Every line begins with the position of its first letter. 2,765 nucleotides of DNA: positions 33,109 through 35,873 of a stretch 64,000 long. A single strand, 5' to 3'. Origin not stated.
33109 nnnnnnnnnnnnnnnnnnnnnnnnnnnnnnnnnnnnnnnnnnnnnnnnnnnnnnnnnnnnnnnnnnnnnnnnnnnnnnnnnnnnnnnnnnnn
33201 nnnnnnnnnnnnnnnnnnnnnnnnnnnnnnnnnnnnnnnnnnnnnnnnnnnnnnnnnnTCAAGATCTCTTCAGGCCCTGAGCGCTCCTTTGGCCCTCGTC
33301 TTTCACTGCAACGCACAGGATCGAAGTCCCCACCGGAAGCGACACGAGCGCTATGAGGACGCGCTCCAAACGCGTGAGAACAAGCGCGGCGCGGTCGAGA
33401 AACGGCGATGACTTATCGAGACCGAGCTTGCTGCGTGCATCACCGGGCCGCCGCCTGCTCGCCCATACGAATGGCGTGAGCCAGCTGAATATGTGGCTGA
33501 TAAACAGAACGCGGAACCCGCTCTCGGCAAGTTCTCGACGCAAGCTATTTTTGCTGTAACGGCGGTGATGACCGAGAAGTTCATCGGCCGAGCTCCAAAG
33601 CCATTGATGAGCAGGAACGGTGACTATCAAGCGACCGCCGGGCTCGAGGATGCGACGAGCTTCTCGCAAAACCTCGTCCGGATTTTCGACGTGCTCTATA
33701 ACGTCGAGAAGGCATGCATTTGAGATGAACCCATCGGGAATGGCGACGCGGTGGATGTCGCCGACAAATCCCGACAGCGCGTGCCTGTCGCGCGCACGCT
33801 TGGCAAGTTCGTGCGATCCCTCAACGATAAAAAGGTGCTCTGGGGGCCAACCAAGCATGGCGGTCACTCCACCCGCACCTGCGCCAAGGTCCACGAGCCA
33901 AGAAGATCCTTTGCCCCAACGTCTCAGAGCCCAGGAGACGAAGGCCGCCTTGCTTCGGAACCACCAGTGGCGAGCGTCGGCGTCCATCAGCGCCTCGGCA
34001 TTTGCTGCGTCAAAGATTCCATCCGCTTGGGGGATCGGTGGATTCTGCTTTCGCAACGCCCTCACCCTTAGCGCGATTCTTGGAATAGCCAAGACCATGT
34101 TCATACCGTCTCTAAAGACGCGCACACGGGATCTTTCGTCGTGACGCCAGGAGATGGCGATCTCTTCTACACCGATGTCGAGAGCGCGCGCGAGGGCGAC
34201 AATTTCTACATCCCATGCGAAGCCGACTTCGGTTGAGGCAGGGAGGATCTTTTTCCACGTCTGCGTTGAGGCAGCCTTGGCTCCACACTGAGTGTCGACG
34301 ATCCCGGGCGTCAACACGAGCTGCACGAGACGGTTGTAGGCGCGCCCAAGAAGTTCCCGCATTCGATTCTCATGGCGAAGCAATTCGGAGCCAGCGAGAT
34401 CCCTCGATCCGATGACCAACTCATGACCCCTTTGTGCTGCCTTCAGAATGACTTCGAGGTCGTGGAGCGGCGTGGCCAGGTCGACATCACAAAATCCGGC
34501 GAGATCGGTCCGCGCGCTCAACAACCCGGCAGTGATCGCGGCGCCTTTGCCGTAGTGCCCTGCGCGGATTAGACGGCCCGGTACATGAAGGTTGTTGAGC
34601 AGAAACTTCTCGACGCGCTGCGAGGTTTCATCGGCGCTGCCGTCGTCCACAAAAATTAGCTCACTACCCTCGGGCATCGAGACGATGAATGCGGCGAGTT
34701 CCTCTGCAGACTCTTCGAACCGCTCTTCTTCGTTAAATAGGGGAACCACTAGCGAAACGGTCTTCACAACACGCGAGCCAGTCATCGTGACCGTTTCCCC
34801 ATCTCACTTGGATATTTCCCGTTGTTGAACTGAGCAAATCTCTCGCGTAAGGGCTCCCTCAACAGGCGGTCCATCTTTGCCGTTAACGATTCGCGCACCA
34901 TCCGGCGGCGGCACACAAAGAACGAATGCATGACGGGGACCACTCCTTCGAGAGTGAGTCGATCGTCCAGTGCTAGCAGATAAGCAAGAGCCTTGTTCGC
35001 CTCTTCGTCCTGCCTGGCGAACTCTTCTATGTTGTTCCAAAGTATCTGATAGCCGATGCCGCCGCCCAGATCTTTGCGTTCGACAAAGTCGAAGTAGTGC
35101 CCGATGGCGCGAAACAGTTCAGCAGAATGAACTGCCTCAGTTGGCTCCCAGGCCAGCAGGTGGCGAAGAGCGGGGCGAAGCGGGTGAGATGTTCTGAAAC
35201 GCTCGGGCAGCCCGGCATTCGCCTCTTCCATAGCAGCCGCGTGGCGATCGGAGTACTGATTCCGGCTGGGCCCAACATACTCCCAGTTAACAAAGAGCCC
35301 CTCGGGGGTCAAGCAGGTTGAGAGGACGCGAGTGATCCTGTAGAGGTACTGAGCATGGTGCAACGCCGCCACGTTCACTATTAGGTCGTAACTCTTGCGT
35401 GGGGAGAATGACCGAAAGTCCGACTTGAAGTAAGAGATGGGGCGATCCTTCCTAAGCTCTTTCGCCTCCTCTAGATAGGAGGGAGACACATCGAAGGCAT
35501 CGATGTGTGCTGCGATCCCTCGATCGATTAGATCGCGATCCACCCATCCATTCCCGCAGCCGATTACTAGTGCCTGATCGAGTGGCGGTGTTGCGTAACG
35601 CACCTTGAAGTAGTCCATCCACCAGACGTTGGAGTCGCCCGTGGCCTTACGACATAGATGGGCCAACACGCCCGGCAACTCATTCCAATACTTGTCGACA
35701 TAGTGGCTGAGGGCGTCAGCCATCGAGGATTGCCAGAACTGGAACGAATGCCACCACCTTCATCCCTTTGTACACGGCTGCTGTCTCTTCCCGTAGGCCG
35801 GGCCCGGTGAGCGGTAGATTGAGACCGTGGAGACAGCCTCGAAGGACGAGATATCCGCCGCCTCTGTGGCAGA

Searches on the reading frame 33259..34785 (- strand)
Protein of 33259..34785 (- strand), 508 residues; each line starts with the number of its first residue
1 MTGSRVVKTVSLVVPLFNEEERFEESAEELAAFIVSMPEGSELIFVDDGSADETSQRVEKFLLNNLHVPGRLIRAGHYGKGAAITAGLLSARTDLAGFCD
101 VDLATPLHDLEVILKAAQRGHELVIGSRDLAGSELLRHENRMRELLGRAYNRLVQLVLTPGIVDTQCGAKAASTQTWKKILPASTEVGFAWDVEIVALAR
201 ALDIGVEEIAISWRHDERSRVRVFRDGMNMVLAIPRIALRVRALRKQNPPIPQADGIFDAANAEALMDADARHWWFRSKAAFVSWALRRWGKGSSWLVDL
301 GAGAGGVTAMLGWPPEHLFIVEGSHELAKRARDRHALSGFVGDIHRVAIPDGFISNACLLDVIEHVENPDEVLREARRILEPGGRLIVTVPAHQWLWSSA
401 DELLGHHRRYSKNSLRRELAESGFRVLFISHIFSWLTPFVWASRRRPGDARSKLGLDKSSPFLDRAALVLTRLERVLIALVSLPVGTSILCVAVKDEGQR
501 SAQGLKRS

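Call 10: search_protein_families(library=pfam, proteins=[window:33259-34785:-], max_evalue=0.01)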
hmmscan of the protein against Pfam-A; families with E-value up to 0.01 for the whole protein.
window:33259-34785:- (508 aa): 7 families
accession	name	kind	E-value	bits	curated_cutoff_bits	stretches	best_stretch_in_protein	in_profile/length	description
PF00535.33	Glycos_transf_2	-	2e-18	67.4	23.3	1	11-165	1-152/168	Glycosyl transferase family 2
PF08241.18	Methyltransf_11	-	2.8e-13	50.7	21.2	1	298-388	1-95/95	Methyltransferase domain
PF13489.12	Methyltransf_23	-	1.6e-12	47.9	27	1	292-427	21-162/164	Methyltransferase domain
PF10111.15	Glyco_tranf_2_2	-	1.9e-08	34.6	27.3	1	11-118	1-107/276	Glycosyltransferase like family 2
PF13649.12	Methyltransf_25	-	6.6e-08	33.6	27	1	298-384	2-97/97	Methyltransferase domain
PF08242.18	Methyltransf_12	-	7.1e-06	27.1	30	1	298-386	1-98/98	Methyltransferase domain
PF13847.12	Methyltransf_31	-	0.00018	21.7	27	1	298-396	8-118/145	Methyltransferase domain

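Call 67: search_protein_families(library=ncbifam, proteins=[window:33259-34785:-], max_evalue=0.01)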
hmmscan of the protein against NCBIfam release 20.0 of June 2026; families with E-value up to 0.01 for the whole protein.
window:33259-34785:- (508 aa): 18 families
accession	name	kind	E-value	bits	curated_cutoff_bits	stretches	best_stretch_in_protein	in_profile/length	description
NF047588.1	GlcsyltransPgfSStrep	equivalog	1.9e-15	56.9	500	1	10-167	3-158/308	glycosyltransferase PgfS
NF007986.1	PRK10714.1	equivalog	5.8e-13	48.5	529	1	6-181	4-173/316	undecaprenyl-phosphate 4-deoxy-4-formamido-L-arabinose transferase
TIGR03965.1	mycofact_glyco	equivalog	3.5e-09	36.1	280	1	5-106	72-168/467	mycofactocin biosynthesis glycosyltransferase MftF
TIGR03937.1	PgaC_IcaA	equivalog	1.1e-08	34.4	422.3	1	7-102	44-135/407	poly-beta-1,6-N-acetyl-D-glucosamine synthase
NF007482.0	PRK10073.1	equivalog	3.2e-08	33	423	1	8-103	6-96/334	glycosyltransferase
NF010496.0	PRK13915.1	equivalog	2.5e-07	30.1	262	1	7-106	30-130/307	glucosyl-3-phosphoglycerate synthase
TIGR04283.1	glyco_like_mftF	equivalog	4.2e-07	29.8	182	1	10-119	1-99/221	TIGR04283 family arsenosugar biosynthesis glycosyltransferase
NF041391.1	DPhHxTase_Halo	equivalog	2e-06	27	375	1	35-238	18-209/213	dolichyl-phosphate hexose transferase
NF045667.1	MTase_DVU1556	equivalog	3e-06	26.8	155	1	295-429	24-165/213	DVU_1556 family methyltransferase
NF041875.1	EPS_EpsD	equivalog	7.7e-06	25.5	370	1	10-124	1-111/325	exopolysaccharide biosynthesis glycosyltransferase EpsD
NF010703.0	PRK14103.1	equivalog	8.2e-05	22.1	320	1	296-392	32-128/256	trans-aconitate 2-methyltransferase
NF041255.1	mycofact_MftM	equivalog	0.00028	20.3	200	1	333-420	184-266/289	mycofactocin oligosaccharide methyltransferase MftM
NF038302.1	EPS_HpsE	equivalog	0.00056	19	300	1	10-103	3-97/307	hormogonium polysaccharide biosynthesis glycosyltransferase HpsE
TIGR02072.1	BioC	equivalog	0.00092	19.1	184.95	1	297-396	38-140/244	malonyl-ACP O-methyltransferase BioC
NF058614.1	PPMAGASynPpgS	equivalog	0.0028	17.1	370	1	10-173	2-158/226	polyprenyl-phospho-N-acetylgalactosaminyl synthase PpgS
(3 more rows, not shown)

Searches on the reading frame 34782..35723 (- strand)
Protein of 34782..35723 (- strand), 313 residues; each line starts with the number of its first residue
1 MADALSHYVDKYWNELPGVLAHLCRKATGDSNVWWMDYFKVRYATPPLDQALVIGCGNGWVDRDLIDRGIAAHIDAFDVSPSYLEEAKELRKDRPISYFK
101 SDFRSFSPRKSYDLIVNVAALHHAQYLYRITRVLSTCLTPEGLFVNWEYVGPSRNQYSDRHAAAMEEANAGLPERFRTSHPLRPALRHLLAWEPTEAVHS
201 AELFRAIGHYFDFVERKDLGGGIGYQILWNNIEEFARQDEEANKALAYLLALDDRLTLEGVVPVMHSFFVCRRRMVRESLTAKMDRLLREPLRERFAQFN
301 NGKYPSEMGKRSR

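Call 10: search_protein_families(library=pfam, proteins=[window:34782-35723:-], max_evalue=0.01)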
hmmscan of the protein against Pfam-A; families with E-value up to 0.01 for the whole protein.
window:34782-35723:- (313 aa): 5 families
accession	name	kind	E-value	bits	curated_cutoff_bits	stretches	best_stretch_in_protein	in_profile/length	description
PF08241.18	Methyltransf_11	-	1.1e-11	45.6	21.2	1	53-145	2-94/95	Methyltransferase domain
PF13649.12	Methyltransf_25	-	6.4e-11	43.2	27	1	52-142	2-97/97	Methyltransferase domain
PF08242.18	Methyltransf_12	-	8.4e-09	36.5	30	1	52-144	1-98/98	Methyltransferase domain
PF13847.12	Methyltransf_31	-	0.0001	22.5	27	1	54-149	10-112/145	Methyltransferase domain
PF13489.12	Methyltransf_23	-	0.00014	22.1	27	1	54-145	29-115/164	Methyltransferase domain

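Call 55: search_protein_representatives(protein=window:34782-35723:-)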
Query: 313 residues. Proteins with E-value up to 0.001 (for the whole library): 2138; up to 1e-10: 1025; up to 1e-30: 91. The best 150 are listed.
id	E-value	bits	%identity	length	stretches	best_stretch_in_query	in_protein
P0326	1.7e-97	343.1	54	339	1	6-308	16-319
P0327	1.0e-91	324.1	58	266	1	11-244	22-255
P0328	1.9e-85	303.5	47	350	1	5-280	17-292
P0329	3.7e-85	302.6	58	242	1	36-272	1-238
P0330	1.5e-70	254.6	55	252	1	99-308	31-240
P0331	2.0e-68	247.6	46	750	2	4-274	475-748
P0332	3.4e-67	243.5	45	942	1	5-273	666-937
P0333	5.3e-64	233.1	41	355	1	3-305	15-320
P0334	1.9e-62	227.9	41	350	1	7-302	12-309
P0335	2.0e-61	224.6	39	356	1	7-297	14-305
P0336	3.2e-60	220.6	43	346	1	5-274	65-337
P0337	3.6e-60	220.5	39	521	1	5-272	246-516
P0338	1.5e-58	215.2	40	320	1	6-304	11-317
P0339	1.4e-55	205.4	38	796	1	6-283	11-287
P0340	5.4e-55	203.5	40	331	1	6-279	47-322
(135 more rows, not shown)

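Call 67: search_protein_families(library=ncbifam, proteins=[window:34782-35723:-], max_evalue=0.01)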
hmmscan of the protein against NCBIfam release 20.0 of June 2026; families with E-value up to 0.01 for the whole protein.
window:34782-35723:- (313 aa): 8 families
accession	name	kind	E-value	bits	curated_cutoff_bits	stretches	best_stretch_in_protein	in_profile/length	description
TIGR02072.1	BioC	equivalog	2.8e-11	43.7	184.95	1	50-145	37-131/244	malonyl-ACP O-methyltransferase BioC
NF010703.0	PRK14103.1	equivalog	1.2e-09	37.9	320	1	53-123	35-101/256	trans-aconitate 2-methyltransferase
TIGR01983.1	UbiG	equivalog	2.5e-06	27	102.95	1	51-144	53-149/228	bifunctional 2-polyprenyl-6-hydroxyphenol methylase/3-demethylubiquinol 3-O-methyltransferase UbiG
NF041650.1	nod_mtase_NodS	equivalog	5.9e-06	26.1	300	1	40-143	31-136/190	nodulation methyltransferase NodS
NF002463.0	PRK01683.1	equivalog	5.9e-06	26.1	297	1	49-144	33-126/258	trans-aconitate 2-methyltransferase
NF007610.0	PRK10258.1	equivalog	4.1e-05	23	342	1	49-144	44-136/251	malonyl-ACP O-methyltransferase BioC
NF043040.1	corrin_prot_MT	hypoth_equivalog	0.0001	21.8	180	1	47-145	41-146/216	corrinoid protein-associated methyltransferase CpaM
TIGR02021.1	BchM-ChlM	equivalog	0.0016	17.9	158.9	1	54-123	61-130/218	magnesium protoporphyrin IX methyltransferase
